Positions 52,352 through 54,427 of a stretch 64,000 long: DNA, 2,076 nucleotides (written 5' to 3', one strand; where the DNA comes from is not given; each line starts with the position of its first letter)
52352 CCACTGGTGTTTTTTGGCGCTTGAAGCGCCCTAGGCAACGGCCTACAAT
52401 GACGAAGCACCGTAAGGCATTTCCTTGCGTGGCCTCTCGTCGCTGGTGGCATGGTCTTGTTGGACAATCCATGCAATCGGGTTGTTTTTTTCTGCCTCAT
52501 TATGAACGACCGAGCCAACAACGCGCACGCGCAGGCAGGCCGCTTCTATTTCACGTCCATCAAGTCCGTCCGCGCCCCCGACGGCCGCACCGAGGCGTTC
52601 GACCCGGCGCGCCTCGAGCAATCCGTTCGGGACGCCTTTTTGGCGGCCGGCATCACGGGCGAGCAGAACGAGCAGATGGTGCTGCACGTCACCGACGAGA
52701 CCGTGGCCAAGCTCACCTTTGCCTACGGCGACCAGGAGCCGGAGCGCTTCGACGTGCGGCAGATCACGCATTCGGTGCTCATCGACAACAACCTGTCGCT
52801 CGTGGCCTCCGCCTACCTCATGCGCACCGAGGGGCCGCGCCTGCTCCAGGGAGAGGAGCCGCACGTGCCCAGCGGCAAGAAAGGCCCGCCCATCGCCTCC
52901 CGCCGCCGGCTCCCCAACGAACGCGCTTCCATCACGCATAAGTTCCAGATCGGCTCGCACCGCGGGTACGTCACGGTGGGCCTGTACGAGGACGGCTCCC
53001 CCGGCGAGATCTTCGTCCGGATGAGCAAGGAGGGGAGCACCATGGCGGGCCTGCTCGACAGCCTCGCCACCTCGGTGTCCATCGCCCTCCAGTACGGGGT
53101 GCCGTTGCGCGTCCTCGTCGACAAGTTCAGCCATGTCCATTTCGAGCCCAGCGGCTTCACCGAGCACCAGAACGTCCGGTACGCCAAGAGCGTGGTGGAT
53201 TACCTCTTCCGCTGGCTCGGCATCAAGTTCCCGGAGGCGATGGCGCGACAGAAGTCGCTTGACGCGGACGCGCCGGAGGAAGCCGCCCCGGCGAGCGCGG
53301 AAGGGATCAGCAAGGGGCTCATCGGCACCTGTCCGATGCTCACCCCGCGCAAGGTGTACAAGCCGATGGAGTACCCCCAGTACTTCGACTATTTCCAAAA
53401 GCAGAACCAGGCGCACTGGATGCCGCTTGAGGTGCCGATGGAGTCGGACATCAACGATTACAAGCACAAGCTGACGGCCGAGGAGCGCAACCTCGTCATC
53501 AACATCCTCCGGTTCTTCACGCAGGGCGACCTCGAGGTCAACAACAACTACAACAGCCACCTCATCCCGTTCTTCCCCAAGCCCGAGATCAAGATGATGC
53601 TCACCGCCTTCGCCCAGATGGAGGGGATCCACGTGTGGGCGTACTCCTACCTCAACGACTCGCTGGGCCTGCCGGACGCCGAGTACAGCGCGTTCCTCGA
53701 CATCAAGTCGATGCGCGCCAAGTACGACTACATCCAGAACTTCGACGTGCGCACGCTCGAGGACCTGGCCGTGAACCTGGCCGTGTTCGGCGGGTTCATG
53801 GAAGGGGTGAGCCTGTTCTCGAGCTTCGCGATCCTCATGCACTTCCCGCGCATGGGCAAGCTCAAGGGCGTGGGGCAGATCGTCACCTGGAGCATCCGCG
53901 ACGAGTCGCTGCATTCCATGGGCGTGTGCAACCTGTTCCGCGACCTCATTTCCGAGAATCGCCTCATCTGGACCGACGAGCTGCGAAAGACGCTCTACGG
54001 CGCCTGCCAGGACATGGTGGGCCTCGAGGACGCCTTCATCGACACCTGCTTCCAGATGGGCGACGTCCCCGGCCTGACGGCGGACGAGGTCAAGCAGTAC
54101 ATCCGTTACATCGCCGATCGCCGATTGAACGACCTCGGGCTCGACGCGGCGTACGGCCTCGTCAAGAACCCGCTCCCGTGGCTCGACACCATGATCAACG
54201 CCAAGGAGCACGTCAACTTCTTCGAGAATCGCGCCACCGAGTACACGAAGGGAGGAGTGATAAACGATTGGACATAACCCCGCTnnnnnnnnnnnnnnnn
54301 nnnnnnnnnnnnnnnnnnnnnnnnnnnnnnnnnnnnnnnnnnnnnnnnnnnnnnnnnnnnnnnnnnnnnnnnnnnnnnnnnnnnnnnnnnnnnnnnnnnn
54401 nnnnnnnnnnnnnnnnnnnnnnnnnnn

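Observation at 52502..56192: Unusual class I RNR operon: ATP-cone + NrdJ-C-terminal-like (TSCPD-like) segment + NrdB in one polypeptide, followed by a cone-less NrdA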

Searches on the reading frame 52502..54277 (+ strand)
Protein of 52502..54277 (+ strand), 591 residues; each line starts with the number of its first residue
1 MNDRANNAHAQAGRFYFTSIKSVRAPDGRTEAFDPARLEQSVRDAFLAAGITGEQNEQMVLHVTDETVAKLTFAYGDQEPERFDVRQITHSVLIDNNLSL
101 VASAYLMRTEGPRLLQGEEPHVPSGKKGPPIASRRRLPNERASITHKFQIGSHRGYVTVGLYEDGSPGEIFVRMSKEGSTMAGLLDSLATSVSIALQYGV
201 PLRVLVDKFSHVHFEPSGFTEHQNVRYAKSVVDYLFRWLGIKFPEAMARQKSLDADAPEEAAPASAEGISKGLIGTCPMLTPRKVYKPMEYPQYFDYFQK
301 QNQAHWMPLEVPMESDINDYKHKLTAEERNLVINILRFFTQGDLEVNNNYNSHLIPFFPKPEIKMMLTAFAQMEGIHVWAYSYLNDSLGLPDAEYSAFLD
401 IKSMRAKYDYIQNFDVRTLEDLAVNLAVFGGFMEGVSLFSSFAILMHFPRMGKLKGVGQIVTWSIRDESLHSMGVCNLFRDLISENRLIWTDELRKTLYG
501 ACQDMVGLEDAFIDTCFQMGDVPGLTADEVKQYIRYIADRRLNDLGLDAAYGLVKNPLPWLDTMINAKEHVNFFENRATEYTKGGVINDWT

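Call 3: search_protein_families(library=pfam, proteins=[window:52502-54277:+], max_evalue=0.1)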
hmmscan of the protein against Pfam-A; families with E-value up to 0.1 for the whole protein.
window:52502-54277:+ (591 aa): 3 families
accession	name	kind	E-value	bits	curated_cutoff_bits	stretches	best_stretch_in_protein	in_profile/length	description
PF00268.27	Ribonuc_red_sm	-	2.4e-70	237.5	33.6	1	283-557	1-281/281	Ribonucleotide reductase, small chain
PF12637.14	TSCPD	-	2.4e-11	44.2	22.8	1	147-239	6-84/88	TSCPD domain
PF03477.21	ATP-cone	-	2.3e-05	25.3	25.8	1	22-107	2-81/88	ATP cone domain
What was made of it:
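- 52502..54277 (+): nrdB fusion gene: ATP-cone - linker - Cys-less NrdJ-type module - linker - NrdB core (591 aa). Three Pfam families (call 3).
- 52565..52822 (+): ATP-cone (residues 22-107), of the Patescibacterial NrdJ type. Pfam 25.3 bits against a gathering score of 25.8 (call 3).
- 52895..53233 (+): Cys-less TSCPD / 'IscU-like' / CRD-N module (residues 132-244), derived from NrdJ. Pfam TSCPD 44.2 bits (call 3).
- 53330..54277 (+): NrdB core (residues 277-591) with Asp/Glu/His ligands, radical-site Tyr and C-terminal tail. PF00268 237.5 bits (call 3).
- On ATP-cone (PF03477): The window protein scores 25.3 bits against a gathering score of 25.8 (call 3).
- On TSCPD domain (PF12637): 44.2 bits against 22.8, covering profile positions 6-84 of 88 (call 3).
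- Checked: Pfam (call 3) finds ATP-cone at residues 22-107 (25.3 bits, 0.5 below the gathering score of 25.8), TSCPD at 147-239 (44.2 bits, cutoff 22.8) and Ribonuc_red_sm at 283-557 (237.5 bits).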

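Call 4: search_protein_families(library=ncbifam, proteins=[window:52502-54277:+], max_evalue=0.1)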
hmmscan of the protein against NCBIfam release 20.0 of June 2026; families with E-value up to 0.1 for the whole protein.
window:52502-54277:+ (591 aa): 18 families
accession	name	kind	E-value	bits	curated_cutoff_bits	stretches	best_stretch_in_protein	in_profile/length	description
NF007186.0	PRK09614.1-5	equivalog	9.6e-132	439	237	1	279-590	7-318/328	ribonucleotide-diphosphate reductase subunit beta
NF009398.0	PRK12759.1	equivalog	2.6e-94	316.6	649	1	279-590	93-404/410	bifunctional gluaredoxin/ribonucleoside-diphosphate reductase subunit beta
NF005550.0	PRK07209.1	equivalog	1.7e-53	181.9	309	1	288-588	67-381/383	ribonucleotide-diphosphate reductase subunit beta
NF005122.0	PRK06556.1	equivalog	2.6e-50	171.1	859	1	130-261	739-870/960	vitamin B12-dependent ribonucleotide reductase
NF007184.0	PRK09614.1-3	equivalog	1e-45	156.6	310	1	287-587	36-342/346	ribonucleotide-diphosphate reductase subunit beta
NF005736.0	PRK07562.1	equivalog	3.2e-31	107.8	1737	1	132-244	967-1080/1222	vitamin B12-dependent ribonucleotide reductase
TIGR04171.1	RNR_1b_NrdF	exception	2.7e-24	86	355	1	297-585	17-305/316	class 1b ribonucleoside-diphosphate reductase subunit beta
NF006576.0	PRK09101.1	equivalog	2.4e-21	76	346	2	432-567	203-342/376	class Ia ribonucleoside-diphosphate reductase subunit beta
NF007183.0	PRK09614.1-2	subfamily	1.7e-19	69.9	320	1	297-566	22-293/327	ribonucleotide-diphosphate reductase subunit beta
NF007182.0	PRK09614.1-1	subfamily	2e-17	63.3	471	1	298-581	28-309/324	ribonucleotide-diphosphate reductase subunit beta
NF010573.0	PRK13966.1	equivalog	1.3e-14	53.9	661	1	300-585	30-313/324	ribonucleotide-diphosphate reductase subunit beta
NF010572.0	PRK13965.1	subfamily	4.7e-14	52.1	486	1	295-553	38-291/337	class 1b ribonucleoside-diphosphate reductase subunit beta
NF007185.0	PRK09614.1-4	equivalog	3.9e-12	46.1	525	1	299-552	23-271/320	ribonucleotide-diphosphate reductase subunit beta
NF010574.0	PRK13967.1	equivalog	3.3e-09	36.3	687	1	300-552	28-275/322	ribonucleotide-diphosphate reductase subunit beta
NF006200.0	PRK08326.1-3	equivalog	3.9e-08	32.9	194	1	296-496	33-240/321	R2-like ligand-binding oxidase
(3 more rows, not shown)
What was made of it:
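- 52895..53233 (+): Matches PRK06556 positions 739-870 (call 4).
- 53330..54277 (+): NF007186 439 bits (call 4).
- On Class I RNR small subunit (NrdB, PF00268): Calls 3, 4.
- On ATP-cone::NrdBi (class Id type): The Francisella-type Grx-NrdB model NF009398 scores 316 bits (call 4).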

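Call 5: find_homologous_proteins(query=window:52502-54277:+, max_evalue=0.00001)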
Query window:52502-54277:+ (591 aa): 7860 proteins with E <= 0.00001 among 8000 candidates; the best 120 are listed.
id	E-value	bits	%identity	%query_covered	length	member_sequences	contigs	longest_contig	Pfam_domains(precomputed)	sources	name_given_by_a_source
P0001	0.0e+0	1228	89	100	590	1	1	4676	PF00268.28,PF03477.22,PF12637.15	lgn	-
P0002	0.0e+0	1171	84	99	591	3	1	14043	PF00268.28,PF03477.22,PF12637.15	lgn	-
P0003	0.0e+0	1159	84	100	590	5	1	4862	PF00268.28,PF03477.22,PF12637.15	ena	-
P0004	1.2e-292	990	71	99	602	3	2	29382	PF00268.28,PF03477.22,PF12637.15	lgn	-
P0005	2.7e-292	989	73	99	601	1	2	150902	PF00268.28,PF03477.22,PF12637.15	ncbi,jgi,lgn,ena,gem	-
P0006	8.7e-292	987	72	98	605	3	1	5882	PF00268.28,PF03477.22,PF12637.15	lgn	-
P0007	2.8e-290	982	71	98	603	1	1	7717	PF00268.28,PF03477.22,PF12637.15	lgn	-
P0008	4.4e-290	981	71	99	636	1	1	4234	PF00268.28,PF12637.15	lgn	-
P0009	1.7e-287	973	71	98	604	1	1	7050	PF00268.28,PF12637.15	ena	-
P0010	3.9e-283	958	72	95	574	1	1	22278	PF00268.28,PF03477.22,PF12637.15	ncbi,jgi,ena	-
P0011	5.4e-281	951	71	98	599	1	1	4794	PF00268.28,PF03477.22,PF12637.15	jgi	-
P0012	1.2e-277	940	70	98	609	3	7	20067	PF00268.28,PF03477.22,PF12637.15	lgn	-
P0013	4.4e-268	909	68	97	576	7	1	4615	PF00268.28,PF12637.15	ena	-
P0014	2.0e-264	897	67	99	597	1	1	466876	PF00268.28,PF03477.22,PF12637.15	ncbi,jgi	ncbi:MAG: ribonucleotide-diphosphate reductase subunit beta [Patescibacteria group bacterium]|jgi:ri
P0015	1.6e-262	890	68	98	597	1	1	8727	PF00268.28,PF03477.22,PF12637.15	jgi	jgi:ribonucleoside-diphosphate reductase beta chain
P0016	2.0e-262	890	67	99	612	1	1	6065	PF00268.28,PF03477.22,PF12637.15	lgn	-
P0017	2.9e-261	886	67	98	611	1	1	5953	PF00268.28,PF03477.22,PF12637.15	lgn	-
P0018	3.7e-261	886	68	97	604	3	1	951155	PF00268.28,PF03477.22,PF12637.15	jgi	jgi:ribonucleoside-diphosphate reductase beta chain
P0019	6.8e-261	885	66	98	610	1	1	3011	PF00268.28,PF03477.22,PF12637.15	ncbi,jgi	-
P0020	1.1e-260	884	68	97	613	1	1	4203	PF00268.28,PF03477.22,PF12637.15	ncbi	-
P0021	1.6e-258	877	67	97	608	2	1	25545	PF00268.28,PF03477.22,PF12637.15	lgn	-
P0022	2.9e-258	876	68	97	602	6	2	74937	PF00268.28,PF03477.22,PF12637.15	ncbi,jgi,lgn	-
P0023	4.6e-258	876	67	97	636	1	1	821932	PF00268.28,PF03477.22,PF12637.15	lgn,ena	-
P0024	3.6e-257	873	66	98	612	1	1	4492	PF00268.28,PF03477.22,PF12637.15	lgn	-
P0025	5.1e-257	872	67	97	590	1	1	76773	PF00268.28,PF03477.22,PF12637.15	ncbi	-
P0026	1.6e-255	867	67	97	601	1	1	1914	PF00268.28,PF03477.22,PF12637.15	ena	-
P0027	2.3e-253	860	66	96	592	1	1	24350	PF00268.28,PF03477.22,PF12637.15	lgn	-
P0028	1.1e-252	858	65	97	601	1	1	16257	PF00268.28,PF03477.22,PF12637.15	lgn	-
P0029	1.5e-252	857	65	97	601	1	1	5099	PF00268.28,PF03477.22,PF12637.15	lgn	-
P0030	3.7e-250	850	65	97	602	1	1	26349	PF00268.28,PF03477.22,PF12637.15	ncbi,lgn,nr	ncbi:ribonucleotide-diphosphate reductase subunit beta [Candidatus Uhrbacteria bacterium]|nr:ribonuc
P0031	8.9e-247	838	65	97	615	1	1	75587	PF00268.28,PF03477.22,PF12637.15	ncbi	-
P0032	1.1e-245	835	64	97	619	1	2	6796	PF00268.28,PF03477.22,PF12637.15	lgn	-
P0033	2.6e-241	820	63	99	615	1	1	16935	PF00268.28,PF03477.22,PF12637.15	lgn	-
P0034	3.3e-241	820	62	99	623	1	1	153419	PF00268.28,PF03477.22,PF12637.15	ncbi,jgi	ncbi:MAG: hypothetical protein RL141_811 [Candidatus Parcubacteria bacterium]|jgi:ribonucleoside-dip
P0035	1.3e-240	818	62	98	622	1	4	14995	PF00268.28,PF03477.22,PF12637.15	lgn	-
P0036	6.9e-240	816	62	98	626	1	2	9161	PF00268.28,PF03477.22,PF12637.15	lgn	-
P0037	8.1e-240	815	62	97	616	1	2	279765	PF00268.28,PF03477.22,PF12637.15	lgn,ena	-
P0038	1.7e-239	814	62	98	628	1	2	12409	PF00268.28,PF03477.22,PF12637.15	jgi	jgi:ribonucleoside-diphosphate reductase beta chain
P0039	5.2e-239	813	63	99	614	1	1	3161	PF00268.28,PF03477.22,PF12637.15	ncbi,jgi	-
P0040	6.7e-238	809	62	97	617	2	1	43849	PF00268.28,PF03477.22,PF12637.15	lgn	-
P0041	3.4e-227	774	71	77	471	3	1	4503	PF00268.28,PF12637.15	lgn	-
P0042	4.6e-169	582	77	54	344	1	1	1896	PF00268.28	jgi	jgi:ribonucleoside-diphosphate reductase beta chain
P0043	5.5e-168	578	75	55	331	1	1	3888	PF00268.28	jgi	jgi:ribonucleoside-diphosphate reductase beta chain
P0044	1.4e-167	577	75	55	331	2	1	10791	PF00268.28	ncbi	-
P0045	2.2e-166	573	78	53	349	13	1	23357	PF00268.28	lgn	-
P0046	4.6e-165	569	74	55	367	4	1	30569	PF00268.28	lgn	-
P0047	4.8e-164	565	77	53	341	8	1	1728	PF00268.28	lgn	-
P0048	6.7e-164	565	74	55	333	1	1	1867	PF00268.28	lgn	-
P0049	6.0e-163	562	75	53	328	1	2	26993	PF00268.28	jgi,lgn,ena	jgi:ribonucleoside-diphosphate reductase beta chain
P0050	1.3e-161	557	76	53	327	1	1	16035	PF00268.28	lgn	-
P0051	1.5e-161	557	74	53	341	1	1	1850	PF00268.28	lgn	-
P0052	2.1e-161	557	74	53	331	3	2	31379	PF00268.28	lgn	-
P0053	4.5e-160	552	75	53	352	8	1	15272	PF00268.28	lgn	-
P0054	2.1e-159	550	70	56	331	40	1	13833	PF00268.28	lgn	-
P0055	9.2e-159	548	73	53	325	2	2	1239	PF00268.28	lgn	-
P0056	1.2e-158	548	72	53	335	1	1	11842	PF00268.28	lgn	-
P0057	1.3e-158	547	72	54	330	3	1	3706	PF00268.28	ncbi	-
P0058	2.4e-158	546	73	53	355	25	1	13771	PF00268.28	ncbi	ncbi:MAG: ribonucleotide-diphosphate reductase subunit beta [Patescibacteria group bacterium]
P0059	3.7e-158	546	72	54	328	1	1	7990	PF00268.28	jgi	-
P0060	1.3e-157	544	72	55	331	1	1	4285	PF00268.28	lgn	-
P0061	3.1e-157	543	71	54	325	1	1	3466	PF00268.28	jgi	jgi:ribonucleoside-diphosphate reductase beta chain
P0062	9.2e-157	541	72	53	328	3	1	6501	PF00268.28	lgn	-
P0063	1.6e-156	540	70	54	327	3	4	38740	PF00268.28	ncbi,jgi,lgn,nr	ncbi:MAG: nrdB [Chloroflexi bacterium]|jgi:ribonucleoside-diphosphate reductase beta chain|nr:nrdB [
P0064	1.8e-156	540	72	53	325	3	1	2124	PF00268.28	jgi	jgi:ribonucleoside-diphosphate reductase beta chain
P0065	4.0e-156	539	70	54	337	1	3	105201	PF00268.28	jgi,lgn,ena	jgi:ribonucleoside-diphosphate reductase beta chain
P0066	8.5e-156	538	73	53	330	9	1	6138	PF00268.28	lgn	-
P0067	1.1e-155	538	72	54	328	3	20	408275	PF00268.28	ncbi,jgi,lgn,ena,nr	ncbi:MAG: ribonucleotide-diphosphate reductase subunit beta [Chloroflexi bacterium]|nr:ribonucleotid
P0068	1.5e-155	537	71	54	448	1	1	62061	PF00268.28,PF03477.22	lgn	-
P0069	2.9e-155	536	72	53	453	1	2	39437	PF00268.28,PF03477.22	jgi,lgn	jgi:ribonucleoside-diphosphate reductase beta chain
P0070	1.4e-154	534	71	54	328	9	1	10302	PF00268.28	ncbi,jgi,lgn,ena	ncbi:MAG: ribonucleotide-diphosphate reductase subunit beta [Candidatus Uhrbacteria bacterium]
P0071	1.6e-154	534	71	53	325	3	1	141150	PF00268.28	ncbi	-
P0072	1.7e-154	534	71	54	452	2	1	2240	PF00268.28,PF03477.22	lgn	-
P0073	3.0e-154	533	70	54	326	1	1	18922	PF00268.28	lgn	-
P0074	7.4e-154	532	70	53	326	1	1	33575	PF00268.28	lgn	-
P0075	5.3e-153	529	71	53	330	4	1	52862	PF00268.28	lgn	-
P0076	1.5e-152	527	70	53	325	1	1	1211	PF00268.28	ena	-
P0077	1.7e-151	524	69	53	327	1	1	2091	PF00268.28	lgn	-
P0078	4.1e-149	516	69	53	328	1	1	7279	PF00268.28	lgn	-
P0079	7.0e-149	515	68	53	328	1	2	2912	PF00268.28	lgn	-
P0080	7.1e-149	515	70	54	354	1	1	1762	PF00268.28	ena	-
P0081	2.1e-146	507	68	53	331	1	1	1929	PF00268.28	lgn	-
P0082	4.0e-145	503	68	53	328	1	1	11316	PF00268.28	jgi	jgi:ribonucleoside-diphosphate reductase beta chain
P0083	6.9e-144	499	61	59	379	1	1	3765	PF00268.28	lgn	-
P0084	1.1e-142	495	66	53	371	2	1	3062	PF00268.28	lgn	-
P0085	2.5e-142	494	67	53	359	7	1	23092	PF00268.28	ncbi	-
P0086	2.8e-142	493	66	53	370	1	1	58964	PF00268.28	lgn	-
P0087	6.3e-142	492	67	53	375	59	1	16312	PF00268.28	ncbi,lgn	ncbi:MAG: hypothetical protein RLZZ361_1587 [Cyanobacteriota bacterium]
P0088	1.0e-141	492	66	53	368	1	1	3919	PF00268.28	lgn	-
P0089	1.2e-141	491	66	53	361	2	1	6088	PF00268.28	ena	-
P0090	1.5e-141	491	63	56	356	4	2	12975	PF00268.28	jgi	jgi:ribonucleoside-diphosphate reductase beta chain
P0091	3.4e-141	490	65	53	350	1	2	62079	PF00268.28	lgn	-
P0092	3.6e-141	490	61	58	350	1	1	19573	PF00268.28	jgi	jgi:ribonucleoside-diphosphate reductase beta chain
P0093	5.0e-141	489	66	53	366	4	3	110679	PF00268.28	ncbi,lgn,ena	-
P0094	1.1e-140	488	66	52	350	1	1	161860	PF00268.28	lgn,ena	-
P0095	2.6e-140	487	61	59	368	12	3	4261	PF00268.28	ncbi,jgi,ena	-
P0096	8.5e-140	485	65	53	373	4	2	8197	PF00268.28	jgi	jgi:ribonucleoside-diphosphate reductase beta chain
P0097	9.8e-140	485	60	58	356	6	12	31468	PF00268.28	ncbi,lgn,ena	-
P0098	2.5e-139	484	63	53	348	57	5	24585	PF00268.28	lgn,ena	-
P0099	2.6e-139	484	63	54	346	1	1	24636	PF00268.28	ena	-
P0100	7.1e-139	482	66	53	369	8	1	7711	PF00268.28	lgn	-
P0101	9.8e-139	482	62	57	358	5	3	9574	PF00268.28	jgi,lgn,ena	-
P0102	3.9e-138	480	61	59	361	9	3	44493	PF00268.28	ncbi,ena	-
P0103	8.0e-138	479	65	53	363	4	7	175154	PF00268.28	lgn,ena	-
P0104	1.6e-137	478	63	53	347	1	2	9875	PF00268.28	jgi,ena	jgi:ribonucleoside-diphosphate reductase beta chain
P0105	2.3e-137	477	66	53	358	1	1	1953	PF00268.28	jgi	-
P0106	3.0e-137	477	66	53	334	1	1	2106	PF00268.28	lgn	-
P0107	3.8e-135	470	63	54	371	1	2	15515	PF00268.28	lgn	-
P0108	4.2e-135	470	64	53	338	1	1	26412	PF00268.28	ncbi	-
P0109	2.7e-132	460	62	54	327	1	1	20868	PF00268.28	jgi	jgi:ribonucleoside-diphosphate reductase beta chain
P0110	3.3e-131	457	63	52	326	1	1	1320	PF00268.28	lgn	-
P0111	3.7e-130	453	61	53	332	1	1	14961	PF00268.28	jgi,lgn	jgi:ribonucleoside-diphosphate reductase beta chain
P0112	1.5e-128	448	61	53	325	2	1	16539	PF00268.28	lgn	-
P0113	2.5e-128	447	59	53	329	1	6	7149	PF00268.28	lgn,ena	-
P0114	6.1e-121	423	58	53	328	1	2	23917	PF00268.28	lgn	-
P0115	2.1e-118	415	57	53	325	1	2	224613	PF00268.28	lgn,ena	-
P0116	1.6e-116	408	56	53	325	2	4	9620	PF00268.28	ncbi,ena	-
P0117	3.5e-112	394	55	53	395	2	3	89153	PF00462.31,PF00268.28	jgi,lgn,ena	-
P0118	1.7e-110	388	61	33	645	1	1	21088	PF00268.28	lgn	-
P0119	2.6e-110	388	59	33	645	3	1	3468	PF00268.28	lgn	-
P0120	1.5e-109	385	58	42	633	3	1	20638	PF00268.28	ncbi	-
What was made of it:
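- The same intact architecture is found in about 40 clusters from independent assemblies (call 5).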

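Call 24: find_encoding_contigs(protein=P0018, flank=8000, max_places=1)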
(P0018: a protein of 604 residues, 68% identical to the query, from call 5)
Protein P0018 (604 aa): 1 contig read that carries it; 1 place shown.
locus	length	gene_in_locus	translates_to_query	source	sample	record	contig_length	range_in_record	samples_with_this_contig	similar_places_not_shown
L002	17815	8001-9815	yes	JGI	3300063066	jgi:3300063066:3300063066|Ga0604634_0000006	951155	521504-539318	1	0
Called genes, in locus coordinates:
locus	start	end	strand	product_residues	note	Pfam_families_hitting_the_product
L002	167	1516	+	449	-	PF00753:Lactamase_B, PF23023:Anti-Pycsar_Apyc1 (weak), PF12706:Lactamase_B_2, PF16661:Lactamase_B_6, PF10996:Beta-Casp, PF07521:RMMBL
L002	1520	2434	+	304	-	PF00892:EamA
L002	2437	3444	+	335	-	PF02449:Glyco_hydro_42 (faint)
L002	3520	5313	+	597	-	PF00009:GTP_EFTU, PF01926:MMR_HSR1 (weak), PF22042:EF-G_D2, PF03144:GTP_EFTU_D2, PF14492:EFG_III (weak), PF00679:EFG_C, PF21018:BipA_C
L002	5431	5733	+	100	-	-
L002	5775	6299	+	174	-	-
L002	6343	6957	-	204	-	-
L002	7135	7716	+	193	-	PF13482:RNase_H_2, PF10108:DNA_pol_B_exo2 (faint)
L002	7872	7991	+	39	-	-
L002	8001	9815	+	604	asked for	PF03477:ATP-cone, PF12637:TSCPD, PF00268:Ribonuc_red_sm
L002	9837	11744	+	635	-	PF00317:Ribonuc_red_lgN, PF02867:Ribonuc_red_lgC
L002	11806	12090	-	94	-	-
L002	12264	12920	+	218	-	PF09335:VTT_dom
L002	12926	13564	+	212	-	-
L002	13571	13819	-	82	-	-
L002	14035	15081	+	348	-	PF02646:RmuC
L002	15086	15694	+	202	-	PF02698:DUF218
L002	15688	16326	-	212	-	PF05708:Peptidase_C92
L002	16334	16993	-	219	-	PF05708:Peptidase_C92 (weak)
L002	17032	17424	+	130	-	PF00989:PAS, PF08448:PAS_4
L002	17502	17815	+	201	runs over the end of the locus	-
